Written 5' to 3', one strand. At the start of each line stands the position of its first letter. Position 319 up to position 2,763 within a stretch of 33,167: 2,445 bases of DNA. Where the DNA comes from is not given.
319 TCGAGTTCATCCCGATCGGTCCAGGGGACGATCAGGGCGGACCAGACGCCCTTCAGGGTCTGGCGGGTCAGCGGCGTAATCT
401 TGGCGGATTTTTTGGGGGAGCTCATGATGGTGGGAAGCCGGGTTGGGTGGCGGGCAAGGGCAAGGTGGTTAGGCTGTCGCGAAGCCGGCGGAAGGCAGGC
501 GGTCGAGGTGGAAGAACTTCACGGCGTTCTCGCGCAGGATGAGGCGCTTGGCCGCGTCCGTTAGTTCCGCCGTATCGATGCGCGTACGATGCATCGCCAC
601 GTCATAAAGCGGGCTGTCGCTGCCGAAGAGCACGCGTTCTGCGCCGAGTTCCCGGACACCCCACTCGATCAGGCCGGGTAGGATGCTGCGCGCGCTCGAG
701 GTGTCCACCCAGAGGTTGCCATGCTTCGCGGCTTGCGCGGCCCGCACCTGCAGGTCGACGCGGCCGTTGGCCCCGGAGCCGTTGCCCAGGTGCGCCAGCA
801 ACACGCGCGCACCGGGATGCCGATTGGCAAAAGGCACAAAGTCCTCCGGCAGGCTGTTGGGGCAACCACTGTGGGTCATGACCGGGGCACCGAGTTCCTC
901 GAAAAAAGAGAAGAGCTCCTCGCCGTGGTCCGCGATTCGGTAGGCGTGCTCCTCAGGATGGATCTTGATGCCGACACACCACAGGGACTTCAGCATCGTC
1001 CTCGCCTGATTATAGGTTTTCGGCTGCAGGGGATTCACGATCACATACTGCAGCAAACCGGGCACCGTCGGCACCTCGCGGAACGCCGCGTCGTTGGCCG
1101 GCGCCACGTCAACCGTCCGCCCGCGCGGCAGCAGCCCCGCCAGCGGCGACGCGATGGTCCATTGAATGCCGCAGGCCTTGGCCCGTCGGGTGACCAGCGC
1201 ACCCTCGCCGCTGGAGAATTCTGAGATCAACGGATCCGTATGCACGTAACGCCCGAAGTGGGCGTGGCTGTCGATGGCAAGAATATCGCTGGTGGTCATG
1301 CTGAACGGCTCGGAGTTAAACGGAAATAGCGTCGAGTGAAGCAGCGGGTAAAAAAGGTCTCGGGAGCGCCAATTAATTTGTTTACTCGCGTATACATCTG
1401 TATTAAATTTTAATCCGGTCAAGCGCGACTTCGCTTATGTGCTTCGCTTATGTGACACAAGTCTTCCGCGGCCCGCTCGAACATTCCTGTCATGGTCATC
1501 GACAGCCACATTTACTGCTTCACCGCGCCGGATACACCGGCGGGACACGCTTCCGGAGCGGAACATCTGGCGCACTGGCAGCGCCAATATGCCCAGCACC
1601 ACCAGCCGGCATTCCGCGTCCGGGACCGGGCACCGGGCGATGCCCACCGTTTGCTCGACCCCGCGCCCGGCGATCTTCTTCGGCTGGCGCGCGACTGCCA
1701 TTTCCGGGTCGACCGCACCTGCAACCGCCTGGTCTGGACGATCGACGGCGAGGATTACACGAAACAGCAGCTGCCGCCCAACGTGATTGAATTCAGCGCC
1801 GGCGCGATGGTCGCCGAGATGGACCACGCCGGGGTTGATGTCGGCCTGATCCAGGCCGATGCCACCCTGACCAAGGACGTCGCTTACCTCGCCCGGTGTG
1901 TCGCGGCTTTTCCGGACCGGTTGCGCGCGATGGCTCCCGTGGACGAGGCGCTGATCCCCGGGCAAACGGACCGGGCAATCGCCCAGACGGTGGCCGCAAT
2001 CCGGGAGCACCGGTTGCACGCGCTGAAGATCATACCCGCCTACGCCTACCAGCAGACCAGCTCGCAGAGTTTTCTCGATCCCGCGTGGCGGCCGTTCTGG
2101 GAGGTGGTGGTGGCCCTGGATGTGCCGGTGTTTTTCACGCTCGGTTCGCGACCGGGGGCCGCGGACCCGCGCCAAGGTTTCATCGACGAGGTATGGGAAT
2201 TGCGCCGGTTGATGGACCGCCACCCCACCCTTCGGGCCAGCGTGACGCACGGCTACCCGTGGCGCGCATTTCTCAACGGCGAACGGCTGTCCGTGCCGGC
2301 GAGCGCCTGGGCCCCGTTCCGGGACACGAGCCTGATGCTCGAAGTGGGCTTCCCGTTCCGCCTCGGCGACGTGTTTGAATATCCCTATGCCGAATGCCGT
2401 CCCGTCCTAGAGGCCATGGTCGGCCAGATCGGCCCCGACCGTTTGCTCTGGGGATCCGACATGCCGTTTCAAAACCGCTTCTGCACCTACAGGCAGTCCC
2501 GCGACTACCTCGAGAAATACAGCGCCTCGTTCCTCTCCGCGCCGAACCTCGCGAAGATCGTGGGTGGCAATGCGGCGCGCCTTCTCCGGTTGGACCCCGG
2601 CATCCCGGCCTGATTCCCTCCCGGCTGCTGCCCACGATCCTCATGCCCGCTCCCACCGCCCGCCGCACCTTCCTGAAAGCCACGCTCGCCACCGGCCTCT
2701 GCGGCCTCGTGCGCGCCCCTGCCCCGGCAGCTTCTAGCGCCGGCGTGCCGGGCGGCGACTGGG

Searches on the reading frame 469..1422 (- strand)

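Call 10: search_protein_families(library=pfam, proteins=[window:469-1422:-])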
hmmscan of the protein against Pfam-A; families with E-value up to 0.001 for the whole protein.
window:469-1422:- (317 aa): 1 family
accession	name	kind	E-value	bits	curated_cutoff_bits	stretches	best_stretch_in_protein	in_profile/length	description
PF04909.20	Amidohydro_2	-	5.6e-25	89.1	26.4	1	50-306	1-289/289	Amidohydrolase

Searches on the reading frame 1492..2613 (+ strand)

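Call 92: search_protein_families(library=pfam, proteins=[window:1492-2613:+], max_evalue=0.01)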
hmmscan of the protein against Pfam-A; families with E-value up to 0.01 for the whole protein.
window:1492-2613:+ (373 aa): 1 family
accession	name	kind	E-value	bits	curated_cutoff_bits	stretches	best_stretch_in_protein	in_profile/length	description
PF04909.20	Amidohydro_2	-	9.2e-24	85.1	26.4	1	91-367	28-289/289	Amidohydrolase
